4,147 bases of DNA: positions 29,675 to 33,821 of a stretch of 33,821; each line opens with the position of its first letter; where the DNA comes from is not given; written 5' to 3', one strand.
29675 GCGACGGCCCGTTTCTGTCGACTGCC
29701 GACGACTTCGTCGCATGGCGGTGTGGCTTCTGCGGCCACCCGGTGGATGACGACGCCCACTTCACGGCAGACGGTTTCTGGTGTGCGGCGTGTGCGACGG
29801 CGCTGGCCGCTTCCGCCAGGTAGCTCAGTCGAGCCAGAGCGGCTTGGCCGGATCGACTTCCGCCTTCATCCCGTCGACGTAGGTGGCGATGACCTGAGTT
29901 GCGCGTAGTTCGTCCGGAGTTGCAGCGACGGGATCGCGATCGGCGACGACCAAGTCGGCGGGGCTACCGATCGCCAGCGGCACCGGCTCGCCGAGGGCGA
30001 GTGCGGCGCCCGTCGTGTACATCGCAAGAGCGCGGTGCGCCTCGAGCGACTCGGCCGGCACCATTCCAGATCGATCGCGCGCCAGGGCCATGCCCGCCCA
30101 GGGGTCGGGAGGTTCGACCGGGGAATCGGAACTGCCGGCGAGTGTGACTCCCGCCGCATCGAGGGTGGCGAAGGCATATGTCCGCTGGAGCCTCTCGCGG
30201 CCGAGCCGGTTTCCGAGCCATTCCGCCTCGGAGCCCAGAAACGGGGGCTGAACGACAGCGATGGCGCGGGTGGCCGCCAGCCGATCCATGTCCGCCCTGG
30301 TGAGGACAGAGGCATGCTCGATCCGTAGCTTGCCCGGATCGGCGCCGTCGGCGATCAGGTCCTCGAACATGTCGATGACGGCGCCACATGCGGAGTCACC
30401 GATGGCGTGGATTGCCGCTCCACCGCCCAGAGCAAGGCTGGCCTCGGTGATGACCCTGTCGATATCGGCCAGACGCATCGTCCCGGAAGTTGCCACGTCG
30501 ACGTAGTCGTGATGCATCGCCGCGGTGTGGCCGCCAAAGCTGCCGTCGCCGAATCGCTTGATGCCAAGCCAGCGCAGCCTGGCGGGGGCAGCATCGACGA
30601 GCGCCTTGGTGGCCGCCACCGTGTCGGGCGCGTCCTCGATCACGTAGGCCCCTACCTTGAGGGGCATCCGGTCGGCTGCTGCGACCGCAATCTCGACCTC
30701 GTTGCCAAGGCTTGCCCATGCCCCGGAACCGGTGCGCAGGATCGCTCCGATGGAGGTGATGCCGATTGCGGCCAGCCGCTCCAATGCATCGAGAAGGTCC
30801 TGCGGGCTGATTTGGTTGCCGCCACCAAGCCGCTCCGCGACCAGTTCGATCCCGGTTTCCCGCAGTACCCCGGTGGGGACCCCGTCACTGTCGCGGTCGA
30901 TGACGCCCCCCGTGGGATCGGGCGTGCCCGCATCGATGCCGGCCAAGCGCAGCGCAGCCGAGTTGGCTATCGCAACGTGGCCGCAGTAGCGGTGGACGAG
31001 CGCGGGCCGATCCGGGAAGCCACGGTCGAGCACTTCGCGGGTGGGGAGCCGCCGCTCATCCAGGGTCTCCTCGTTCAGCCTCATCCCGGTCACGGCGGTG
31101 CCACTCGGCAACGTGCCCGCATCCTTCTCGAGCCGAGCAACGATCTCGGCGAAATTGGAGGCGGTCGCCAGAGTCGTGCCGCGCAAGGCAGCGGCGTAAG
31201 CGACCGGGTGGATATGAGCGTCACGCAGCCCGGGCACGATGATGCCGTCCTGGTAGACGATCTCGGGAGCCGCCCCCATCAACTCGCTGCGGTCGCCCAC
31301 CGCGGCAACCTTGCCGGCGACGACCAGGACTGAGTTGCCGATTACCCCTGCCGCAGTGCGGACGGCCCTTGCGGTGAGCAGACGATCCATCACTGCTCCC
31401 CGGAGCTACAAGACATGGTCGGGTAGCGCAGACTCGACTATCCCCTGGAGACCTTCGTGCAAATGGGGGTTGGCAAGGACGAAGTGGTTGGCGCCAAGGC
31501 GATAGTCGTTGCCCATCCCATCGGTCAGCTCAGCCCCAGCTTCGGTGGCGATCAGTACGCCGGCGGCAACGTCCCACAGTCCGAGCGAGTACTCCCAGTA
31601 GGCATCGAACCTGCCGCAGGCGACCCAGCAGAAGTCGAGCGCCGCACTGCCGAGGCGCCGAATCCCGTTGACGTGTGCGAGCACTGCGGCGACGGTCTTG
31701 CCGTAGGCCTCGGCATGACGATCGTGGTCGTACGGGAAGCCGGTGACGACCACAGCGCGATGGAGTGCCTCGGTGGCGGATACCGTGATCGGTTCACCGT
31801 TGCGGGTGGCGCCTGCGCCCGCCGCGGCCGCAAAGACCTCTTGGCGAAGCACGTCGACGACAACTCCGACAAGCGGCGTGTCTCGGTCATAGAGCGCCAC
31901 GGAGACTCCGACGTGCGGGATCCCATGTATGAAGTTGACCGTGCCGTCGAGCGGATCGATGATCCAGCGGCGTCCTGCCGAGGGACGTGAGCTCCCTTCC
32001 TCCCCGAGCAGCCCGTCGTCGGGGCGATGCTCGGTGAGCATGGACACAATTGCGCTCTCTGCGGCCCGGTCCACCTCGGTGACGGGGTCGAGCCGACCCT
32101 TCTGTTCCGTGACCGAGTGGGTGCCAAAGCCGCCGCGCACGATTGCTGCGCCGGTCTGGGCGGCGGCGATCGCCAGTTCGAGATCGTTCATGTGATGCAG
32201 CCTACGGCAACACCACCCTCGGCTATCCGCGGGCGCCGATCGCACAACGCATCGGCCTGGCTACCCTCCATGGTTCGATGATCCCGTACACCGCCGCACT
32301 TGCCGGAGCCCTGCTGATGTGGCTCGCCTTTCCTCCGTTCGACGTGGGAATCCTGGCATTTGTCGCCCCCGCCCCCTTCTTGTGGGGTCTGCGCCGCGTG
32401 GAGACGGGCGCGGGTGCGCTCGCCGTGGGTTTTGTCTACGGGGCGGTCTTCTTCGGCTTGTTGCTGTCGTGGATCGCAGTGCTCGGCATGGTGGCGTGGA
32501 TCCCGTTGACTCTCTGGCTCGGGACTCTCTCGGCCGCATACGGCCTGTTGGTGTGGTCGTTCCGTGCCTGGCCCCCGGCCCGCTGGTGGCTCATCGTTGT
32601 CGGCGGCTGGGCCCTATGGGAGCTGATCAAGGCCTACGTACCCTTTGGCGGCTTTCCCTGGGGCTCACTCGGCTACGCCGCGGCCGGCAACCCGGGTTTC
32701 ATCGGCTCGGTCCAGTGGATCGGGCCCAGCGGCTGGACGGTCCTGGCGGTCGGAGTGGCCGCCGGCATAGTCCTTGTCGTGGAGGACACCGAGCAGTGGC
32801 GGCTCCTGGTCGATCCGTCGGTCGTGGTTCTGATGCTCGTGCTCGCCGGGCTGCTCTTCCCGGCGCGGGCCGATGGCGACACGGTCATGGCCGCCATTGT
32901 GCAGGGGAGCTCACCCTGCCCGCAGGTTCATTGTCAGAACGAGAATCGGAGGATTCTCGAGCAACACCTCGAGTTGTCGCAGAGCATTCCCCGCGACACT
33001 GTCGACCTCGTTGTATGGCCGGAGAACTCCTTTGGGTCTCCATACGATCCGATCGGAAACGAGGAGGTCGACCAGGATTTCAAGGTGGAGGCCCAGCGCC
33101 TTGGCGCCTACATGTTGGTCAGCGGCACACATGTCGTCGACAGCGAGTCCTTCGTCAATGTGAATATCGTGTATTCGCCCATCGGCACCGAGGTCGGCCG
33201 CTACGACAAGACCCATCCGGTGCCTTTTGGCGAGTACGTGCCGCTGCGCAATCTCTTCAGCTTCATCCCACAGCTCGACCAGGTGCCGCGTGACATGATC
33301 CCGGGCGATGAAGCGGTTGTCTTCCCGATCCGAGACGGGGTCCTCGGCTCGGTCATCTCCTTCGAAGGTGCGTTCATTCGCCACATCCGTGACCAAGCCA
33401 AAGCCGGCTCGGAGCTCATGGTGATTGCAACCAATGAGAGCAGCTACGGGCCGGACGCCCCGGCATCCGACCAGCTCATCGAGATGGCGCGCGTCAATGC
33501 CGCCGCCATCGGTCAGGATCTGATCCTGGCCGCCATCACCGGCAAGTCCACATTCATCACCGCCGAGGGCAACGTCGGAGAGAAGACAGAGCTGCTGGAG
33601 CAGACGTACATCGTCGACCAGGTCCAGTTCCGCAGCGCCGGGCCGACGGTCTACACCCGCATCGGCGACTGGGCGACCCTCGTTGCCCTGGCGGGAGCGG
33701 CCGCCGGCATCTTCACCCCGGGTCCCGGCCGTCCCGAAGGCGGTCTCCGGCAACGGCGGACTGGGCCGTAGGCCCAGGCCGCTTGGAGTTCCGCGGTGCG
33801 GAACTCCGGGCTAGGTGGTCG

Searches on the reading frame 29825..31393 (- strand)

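Call 20: search_protein_families(library=pfam, proteins=[window:29825-31393:-], max_evalue=0.001)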
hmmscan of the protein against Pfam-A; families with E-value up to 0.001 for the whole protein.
window:29825-31393:- (522 aa): 2 families
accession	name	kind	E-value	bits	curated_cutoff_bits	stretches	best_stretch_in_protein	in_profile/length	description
PF07969.17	Amidohydro_3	-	1.2e-70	239.7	29.7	1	50-508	8-468/472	Amidohydrolase family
PF01979.26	Amidohydro_1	-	9.4e-06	25.5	25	1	415-508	242-342/345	Amidohydrolase family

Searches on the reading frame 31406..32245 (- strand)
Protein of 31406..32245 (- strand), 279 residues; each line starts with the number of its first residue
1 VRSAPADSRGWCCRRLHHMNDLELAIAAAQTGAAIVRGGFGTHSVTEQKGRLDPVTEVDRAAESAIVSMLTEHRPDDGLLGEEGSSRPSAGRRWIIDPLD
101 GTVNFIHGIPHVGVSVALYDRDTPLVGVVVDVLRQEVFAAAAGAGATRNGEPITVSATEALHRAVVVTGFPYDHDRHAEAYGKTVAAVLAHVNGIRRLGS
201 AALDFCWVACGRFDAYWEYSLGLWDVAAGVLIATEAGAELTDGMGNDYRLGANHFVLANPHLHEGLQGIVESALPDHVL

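Call 20: search_protein_families(library=pfam, proteins=[window:31406-32245:-], max_evalue=0.001)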
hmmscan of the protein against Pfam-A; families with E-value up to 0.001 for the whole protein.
window:31406-32245:- (279 aa): 1 family
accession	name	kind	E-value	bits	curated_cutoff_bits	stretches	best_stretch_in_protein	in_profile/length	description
PF00459.30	Inositol_P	-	4.1e-66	223.7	27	1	23-271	7-267/271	Inositol monophosphatase family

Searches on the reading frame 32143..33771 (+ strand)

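Call 20: search_protein_families(library=pfam, proteins=[window:32143-33771:+], max_evalue=0.001)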
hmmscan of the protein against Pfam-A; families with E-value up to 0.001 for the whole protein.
window:32143-33771:+ (542 aa): 2 families
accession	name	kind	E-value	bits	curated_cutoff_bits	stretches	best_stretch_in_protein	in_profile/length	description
PF20154.4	LNT_N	-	1.2e-23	84.5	27.1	1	56-207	2-158/159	Apolipoprotein N-acyltransferase N-terminal domain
PF00795.27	CN_hydrolase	-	1.7e-13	51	23.2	1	250-499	2-251/256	Carbon-nitrogen hydrolase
